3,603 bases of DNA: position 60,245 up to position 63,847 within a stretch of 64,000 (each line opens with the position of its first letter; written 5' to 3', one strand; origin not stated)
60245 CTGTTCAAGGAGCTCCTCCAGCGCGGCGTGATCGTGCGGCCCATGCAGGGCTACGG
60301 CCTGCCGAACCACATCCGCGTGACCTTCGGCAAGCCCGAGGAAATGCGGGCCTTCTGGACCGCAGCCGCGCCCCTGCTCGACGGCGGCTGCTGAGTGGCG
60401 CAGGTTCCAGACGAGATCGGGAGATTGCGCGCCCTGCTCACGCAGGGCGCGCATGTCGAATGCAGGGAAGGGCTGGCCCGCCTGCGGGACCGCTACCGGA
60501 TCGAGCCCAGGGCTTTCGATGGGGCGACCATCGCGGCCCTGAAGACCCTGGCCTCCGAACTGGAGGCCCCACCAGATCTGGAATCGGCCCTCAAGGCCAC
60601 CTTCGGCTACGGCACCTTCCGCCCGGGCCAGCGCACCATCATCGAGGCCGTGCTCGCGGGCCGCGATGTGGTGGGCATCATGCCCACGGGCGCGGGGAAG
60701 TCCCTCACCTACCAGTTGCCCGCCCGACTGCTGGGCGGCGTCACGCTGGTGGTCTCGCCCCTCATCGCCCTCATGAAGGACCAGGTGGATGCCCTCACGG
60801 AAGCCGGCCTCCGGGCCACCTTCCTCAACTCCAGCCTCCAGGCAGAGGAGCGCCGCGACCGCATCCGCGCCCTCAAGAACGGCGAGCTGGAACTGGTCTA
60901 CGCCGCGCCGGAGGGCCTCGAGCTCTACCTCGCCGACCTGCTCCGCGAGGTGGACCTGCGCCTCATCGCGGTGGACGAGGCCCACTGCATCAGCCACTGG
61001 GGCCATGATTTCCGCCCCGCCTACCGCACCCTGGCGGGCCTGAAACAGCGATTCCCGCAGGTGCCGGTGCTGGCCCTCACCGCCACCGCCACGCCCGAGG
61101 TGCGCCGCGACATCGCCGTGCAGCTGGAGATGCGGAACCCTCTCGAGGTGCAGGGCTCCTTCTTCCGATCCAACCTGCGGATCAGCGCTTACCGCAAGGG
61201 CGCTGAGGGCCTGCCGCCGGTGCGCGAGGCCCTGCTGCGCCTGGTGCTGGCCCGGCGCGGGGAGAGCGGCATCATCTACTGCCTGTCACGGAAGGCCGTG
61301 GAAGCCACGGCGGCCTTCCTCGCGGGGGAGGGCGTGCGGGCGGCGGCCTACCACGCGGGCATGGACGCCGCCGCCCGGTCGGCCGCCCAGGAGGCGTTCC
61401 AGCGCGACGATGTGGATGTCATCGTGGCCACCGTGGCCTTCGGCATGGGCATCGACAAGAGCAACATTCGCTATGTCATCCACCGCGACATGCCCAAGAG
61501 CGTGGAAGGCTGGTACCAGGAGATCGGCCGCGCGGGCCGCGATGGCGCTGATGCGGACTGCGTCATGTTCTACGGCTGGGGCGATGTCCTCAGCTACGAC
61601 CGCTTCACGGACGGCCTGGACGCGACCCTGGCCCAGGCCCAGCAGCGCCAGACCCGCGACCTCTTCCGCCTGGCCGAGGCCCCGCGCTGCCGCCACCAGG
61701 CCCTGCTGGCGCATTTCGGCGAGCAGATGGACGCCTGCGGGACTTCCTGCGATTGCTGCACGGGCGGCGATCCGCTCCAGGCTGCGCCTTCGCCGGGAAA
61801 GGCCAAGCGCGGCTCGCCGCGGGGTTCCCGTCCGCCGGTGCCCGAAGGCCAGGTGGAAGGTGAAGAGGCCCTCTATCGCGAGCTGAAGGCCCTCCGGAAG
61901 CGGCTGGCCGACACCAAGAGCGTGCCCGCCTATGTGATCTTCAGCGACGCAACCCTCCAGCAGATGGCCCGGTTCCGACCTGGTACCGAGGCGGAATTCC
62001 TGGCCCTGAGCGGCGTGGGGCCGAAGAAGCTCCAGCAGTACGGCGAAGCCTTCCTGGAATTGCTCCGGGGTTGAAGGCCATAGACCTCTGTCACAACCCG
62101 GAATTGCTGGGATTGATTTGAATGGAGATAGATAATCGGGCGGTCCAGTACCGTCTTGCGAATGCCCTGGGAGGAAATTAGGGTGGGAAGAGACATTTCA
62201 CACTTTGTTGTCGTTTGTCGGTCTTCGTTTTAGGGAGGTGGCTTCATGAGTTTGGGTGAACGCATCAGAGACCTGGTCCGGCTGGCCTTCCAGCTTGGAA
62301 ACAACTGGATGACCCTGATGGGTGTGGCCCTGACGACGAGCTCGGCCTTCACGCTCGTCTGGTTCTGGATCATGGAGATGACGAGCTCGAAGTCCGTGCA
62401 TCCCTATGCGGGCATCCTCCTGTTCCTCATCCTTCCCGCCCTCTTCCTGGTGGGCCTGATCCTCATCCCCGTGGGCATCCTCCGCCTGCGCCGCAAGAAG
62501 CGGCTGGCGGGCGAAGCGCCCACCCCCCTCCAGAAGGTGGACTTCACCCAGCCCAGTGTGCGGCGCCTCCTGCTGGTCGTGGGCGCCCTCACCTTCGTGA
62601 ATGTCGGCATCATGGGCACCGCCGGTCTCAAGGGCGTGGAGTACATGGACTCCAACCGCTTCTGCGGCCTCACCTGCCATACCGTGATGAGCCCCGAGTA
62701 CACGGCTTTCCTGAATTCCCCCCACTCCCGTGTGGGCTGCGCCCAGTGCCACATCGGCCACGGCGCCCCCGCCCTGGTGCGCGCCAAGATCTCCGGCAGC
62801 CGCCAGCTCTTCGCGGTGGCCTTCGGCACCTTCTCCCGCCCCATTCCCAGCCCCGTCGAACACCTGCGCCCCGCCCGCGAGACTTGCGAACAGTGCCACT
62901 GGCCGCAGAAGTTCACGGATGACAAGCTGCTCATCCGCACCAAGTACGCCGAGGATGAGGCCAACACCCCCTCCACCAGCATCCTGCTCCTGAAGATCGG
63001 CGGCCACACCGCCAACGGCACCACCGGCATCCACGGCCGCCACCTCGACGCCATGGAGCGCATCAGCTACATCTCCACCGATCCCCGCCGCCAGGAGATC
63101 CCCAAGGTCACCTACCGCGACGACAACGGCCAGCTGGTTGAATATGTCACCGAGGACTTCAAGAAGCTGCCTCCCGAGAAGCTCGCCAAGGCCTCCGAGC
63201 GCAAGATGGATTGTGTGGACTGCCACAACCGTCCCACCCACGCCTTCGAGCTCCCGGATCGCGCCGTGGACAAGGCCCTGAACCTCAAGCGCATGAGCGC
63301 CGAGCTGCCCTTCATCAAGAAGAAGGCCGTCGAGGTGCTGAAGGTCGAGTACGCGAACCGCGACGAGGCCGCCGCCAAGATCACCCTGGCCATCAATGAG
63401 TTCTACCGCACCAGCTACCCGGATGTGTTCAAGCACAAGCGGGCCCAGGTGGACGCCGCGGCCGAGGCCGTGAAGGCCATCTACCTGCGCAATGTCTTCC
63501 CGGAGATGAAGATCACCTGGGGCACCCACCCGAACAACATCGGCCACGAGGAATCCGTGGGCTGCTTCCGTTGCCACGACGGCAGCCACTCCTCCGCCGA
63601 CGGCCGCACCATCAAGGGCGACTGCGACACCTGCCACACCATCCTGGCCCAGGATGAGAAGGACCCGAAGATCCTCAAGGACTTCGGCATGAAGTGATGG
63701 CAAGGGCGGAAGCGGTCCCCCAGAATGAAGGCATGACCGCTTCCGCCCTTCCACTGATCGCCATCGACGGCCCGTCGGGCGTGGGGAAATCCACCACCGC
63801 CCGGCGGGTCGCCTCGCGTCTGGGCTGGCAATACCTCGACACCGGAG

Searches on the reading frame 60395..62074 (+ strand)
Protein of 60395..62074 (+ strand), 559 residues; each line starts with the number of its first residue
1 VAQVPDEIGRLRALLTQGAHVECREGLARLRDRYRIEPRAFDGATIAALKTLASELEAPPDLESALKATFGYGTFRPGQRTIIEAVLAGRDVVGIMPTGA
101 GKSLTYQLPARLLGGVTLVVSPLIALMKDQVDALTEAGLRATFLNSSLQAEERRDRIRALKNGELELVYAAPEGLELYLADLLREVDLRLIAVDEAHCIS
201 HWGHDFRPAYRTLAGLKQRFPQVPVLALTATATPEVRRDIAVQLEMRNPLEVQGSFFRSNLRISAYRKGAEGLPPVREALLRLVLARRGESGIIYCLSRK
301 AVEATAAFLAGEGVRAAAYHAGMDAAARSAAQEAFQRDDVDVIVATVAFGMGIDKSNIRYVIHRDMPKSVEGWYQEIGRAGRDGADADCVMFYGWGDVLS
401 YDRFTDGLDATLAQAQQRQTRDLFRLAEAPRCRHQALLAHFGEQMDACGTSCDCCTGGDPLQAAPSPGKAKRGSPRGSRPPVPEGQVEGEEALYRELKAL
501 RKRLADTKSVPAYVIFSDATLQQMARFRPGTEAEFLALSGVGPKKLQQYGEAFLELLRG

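Call 68: search_protein_families(library=pfam, proteins=[window:60395-62074:+], max_evalue=0.001)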
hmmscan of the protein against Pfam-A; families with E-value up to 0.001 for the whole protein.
window:60395-62074:+ (559 aa): 5 families
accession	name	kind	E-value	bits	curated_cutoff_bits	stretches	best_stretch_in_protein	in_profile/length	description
PF00270.35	DEAD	-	2.9e-26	92.6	26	1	76-236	1-164/167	DEAD/DEAH box helicase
PF00271.37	Helicase_C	-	6e-24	84.9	23.5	1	278-384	4-110/110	Helicase conserved C-terminal domain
PF00570.28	HRDC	-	7.5e-22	77.5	23.8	1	490-557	1-68/68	HRDC domain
PF16124.10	RecQ_Zn_bind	-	1e-08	36.2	25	1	397-456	3-66/66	RecQ zinc-binding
PF04851.21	ResIII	-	0.00019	21.8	22.5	1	75-232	4-162/164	Type III restriction enzyme, res subunit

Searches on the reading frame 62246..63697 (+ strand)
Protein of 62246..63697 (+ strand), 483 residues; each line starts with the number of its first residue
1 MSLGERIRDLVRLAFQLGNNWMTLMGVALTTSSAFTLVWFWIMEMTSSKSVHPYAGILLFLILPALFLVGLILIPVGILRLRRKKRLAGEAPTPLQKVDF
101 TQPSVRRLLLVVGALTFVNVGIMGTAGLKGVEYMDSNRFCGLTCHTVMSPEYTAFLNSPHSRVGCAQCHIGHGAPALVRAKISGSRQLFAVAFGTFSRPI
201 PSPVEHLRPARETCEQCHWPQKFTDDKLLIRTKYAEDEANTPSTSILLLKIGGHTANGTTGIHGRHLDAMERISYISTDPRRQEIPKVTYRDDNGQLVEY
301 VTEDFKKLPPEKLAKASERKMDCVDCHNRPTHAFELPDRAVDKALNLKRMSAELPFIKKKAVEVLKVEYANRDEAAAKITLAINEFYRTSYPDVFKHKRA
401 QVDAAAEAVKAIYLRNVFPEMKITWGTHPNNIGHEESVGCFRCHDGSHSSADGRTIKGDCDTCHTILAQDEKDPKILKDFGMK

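Call 68: search_protein_families(library=pfam, proteins=[window:62246-63697:+], max_evalue=0.001)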
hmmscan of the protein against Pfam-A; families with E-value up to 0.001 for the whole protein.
window:62246-63697:+ (483 aa): 5 families
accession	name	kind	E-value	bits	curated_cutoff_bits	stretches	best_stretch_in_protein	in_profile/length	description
PF03264.19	Cytochrom_NNT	-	1.3e-12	48.2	24.1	1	110-197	9-100/174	NapC/NirT cytochrome c family, N-terminal region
PF14522.11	Cytochrome_C7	-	2.4e-08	34.1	24.8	0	435-465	39-67/67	Cytochrome c7 and related cytochrome c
PF14537.11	Cytochrom_c3_2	-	2.6e-05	25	25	0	435-473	4-42/79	Cytochrome c3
PF09699.15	Paired_CXXCH_1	-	4.9e-05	23.4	20.6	0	209-231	3-25/41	Doubled CXXCH motif (Paired_CXXCH_1)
PF02085.21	Cytochrom_CIII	-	0.00022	21.9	22.9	0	434-473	28-62/101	Class III cytochrome C family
